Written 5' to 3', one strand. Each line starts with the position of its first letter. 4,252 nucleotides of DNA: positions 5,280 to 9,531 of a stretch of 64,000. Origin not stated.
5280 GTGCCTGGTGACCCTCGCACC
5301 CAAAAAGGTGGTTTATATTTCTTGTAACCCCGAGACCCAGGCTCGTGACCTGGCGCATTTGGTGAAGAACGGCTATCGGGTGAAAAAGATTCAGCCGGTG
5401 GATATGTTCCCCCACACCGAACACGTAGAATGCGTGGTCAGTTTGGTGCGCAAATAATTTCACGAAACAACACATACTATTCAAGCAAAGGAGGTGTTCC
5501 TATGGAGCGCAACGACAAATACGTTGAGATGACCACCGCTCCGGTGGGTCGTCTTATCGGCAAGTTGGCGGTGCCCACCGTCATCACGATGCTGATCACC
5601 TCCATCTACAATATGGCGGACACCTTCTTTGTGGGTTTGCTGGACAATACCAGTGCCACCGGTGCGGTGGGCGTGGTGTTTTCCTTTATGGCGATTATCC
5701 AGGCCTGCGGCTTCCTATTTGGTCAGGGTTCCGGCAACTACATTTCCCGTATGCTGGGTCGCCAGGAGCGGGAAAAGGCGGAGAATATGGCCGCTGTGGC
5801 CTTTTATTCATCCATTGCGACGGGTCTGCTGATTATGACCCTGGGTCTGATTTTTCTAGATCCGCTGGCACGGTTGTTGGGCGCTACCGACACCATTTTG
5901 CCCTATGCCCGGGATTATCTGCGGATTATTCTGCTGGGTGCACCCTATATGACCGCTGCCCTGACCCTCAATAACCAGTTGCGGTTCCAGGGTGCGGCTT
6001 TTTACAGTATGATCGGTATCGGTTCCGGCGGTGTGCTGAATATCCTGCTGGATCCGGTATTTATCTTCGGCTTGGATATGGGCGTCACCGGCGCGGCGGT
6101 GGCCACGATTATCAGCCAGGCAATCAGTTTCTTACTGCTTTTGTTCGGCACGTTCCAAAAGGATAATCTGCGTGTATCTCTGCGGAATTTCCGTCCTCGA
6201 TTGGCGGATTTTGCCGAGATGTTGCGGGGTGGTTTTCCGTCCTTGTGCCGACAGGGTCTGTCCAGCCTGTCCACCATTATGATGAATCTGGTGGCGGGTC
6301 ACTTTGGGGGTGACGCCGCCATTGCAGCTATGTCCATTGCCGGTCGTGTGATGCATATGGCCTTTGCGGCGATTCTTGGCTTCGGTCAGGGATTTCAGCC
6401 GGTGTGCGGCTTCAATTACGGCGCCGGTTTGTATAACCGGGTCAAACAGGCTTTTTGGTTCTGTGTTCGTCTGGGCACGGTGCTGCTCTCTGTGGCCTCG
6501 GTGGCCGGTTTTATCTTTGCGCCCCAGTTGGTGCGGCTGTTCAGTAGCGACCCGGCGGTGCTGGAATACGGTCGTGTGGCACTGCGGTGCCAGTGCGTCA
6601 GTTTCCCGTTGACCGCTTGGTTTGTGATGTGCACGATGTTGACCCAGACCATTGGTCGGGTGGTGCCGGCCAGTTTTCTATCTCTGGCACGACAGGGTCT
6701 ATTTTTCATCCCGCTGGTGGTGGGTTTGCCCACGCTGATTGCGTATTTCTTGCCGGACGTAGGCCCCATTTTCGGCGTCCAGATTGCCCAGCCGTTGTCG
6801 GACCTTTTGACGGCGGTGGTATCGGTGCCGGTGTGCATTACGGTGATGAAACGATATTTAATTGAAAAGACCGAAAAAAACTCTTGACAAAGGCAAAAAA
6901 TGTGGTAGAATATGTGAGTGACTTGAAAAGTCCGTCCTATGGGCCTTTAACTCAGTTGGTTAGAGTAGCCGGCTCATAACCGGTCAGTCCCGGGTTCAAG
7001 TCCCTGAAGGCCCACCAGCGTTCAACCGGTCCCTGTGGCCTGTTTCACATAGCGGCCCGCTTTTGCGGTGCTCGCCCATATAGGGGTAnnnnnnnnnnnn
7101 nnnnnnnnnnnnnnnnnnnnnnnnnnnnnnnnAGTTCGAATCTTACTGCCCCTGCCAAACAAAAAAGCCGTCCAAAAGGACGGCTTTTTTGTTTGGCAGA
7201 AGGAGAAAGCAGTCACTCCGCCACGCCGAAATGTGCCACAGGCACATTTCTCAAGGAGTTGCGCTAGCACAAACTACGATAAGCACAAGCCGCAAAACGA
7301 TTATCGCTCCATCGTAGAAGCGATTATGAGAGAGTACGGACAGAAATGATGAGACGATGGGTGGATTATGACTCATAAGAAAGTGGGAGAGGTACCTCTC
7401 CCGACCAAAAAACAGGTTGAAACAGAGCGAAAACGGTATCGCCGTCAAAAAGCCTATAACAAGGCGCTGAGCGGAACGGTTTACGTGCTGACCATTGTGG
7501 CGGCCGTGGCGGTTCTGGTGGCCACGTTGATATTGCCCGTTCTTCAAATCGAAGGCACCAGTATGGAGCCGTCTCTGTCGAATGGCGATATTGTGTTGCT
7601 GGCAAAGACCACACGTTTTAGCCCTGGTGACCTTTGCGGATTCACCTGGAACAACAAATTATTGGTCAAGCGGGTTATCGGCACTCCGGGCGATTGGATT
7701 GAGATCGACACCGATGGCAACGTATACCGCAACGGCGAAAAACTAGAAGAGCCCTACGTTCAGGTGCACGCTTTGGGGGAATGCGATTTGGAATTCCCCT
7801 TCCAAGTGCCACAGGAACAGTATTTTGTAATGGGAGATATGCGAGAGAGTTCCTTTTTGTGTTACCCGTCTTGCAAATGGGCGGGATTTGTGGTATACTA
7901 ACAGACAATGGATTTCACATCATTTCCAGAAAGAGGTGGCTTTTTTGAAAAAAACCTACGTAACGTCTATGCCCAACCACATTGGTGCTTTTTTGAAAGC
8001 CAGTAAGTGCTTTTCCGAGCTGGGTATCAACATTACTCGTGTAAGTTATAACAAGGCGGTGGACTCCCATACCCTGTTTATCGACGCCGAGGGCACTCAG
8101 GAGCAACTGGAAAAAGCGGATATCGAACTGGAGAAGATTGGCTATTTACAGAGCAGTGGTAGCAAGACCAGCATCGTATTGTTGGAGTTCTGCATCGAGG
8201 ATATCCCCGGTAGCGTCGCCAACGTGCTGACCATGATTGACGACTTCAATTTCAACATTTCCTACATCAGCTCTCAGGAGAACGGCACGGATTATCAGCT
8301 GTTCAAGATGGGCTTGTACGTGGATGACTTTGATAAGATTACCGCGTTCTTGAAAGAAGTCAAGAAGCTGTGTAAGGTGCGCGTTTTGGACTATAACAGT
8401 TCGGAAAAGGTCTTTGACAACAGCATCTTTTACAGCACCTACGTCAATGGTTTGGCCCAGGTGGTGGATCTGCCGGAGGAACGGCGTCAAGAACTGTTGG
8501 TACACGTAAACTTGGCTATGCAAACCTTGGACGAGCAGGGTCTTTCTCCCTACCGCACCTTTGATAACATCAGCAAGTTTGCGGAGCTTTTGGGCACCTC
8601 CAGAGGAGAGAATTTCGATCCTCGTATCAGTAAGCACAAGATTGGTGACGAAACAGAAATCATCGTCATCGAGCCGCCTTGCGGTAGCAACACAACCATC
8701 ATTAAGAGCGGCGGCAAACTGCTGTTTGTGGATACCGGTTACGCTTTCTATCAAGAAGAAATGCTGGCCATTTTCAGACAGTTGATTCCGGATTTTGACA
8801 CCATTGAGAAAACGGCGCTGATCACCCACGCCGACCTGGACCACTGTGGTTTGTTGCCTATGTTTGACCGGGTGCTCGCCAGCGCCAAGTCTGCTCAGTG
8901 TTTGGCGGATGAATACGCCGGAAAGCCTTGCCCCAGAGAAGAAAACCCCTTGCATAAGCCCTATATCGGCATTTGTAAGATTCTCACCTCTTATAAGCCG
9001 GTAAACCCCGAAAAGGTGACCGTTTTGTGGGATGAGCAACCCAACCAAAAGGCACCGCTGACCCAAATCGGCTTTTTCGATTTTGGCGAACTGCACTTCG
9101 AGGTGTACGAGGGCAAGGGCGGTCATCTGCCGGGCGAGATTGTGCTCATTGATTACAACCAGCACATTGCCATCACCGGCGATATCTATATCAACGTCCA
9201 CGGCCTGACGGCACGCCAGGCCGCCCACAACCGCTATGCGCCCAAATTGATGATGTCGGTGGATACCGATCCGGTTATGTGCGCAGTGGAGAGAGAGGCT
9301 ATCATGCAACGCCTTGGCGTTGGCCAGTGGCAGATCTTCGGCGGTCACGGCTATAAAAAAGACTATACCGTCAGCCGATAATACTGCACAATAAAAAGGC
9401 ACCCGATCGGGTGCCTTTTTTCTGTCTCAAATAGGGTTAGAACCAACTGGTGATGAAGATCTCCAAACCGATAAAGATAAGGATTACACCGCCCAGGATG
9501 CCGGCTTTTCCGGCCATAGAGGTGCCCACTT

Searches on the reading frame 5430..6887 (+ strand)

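Call 26: search_protein_families(library=pfam, proteins=[window:5430-6887:+], max_evalue=0.001)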
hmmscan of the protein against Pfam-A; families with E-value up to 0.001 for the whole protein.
window:5430-6887:+ (485 aa): 2 families
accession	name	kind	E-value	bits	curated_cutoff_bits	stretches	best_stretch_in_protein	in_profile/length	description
PF01554.23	MatE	-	1.2e-47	162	24.9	2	49-210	1-161/161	MatE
PF13440.11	Polysacc_synt_3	-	3.8e-07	30.1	23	1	82-315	13-228/293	Polysaccharide biosynthesis protein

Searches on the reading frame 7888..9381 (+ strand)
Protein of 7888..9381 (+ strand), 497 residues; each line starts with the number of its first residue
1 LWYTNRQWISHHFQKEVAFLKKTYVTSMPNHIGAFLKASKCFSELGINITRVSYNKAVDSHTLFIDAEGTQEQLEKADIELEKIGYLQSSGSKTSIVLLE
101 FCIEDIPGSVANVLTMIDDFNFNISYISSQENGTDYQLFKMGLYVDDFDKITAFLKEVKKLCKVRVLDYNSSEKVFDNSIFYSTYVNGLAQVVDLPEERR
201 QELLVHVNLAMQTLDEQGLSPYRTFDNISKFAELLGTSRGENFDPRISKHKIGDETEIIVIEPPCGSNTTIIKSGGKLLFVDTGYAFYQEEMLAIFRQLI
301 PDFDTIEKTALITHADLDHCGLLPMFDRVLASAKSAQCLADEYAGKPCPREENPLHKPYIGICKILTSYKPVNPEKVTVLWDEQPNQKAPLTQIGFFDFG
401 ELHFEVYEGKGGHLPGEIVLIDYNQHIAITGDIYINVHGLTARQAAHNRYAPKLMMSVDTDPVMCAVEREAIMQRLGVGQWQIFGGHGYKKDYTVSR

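Call 26: search_protein_families(library=pfam, proteins=[window:7888-9381:+], max_evalue=0.001)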
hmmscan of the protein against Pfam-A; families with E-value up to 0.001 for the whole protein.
window:7888-9381:+ (497 aa): 3 families
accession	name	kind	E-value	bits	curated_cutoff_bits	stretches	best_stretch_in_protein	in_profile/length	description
PF01842.31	ACT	-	1.5e-07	31.5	27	0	98-161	2-64/66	ACT domain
PF00753.33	Lactamase_B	-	1.8e-06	28.5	22.7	1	264-433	3-150/196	Metallo-beta-lactamase superfamily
PF22629.2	ACT_AHAS_ss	-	8.6e-05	23.1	27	0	100-164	2-65/67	AHAS small subunit-like ACT domain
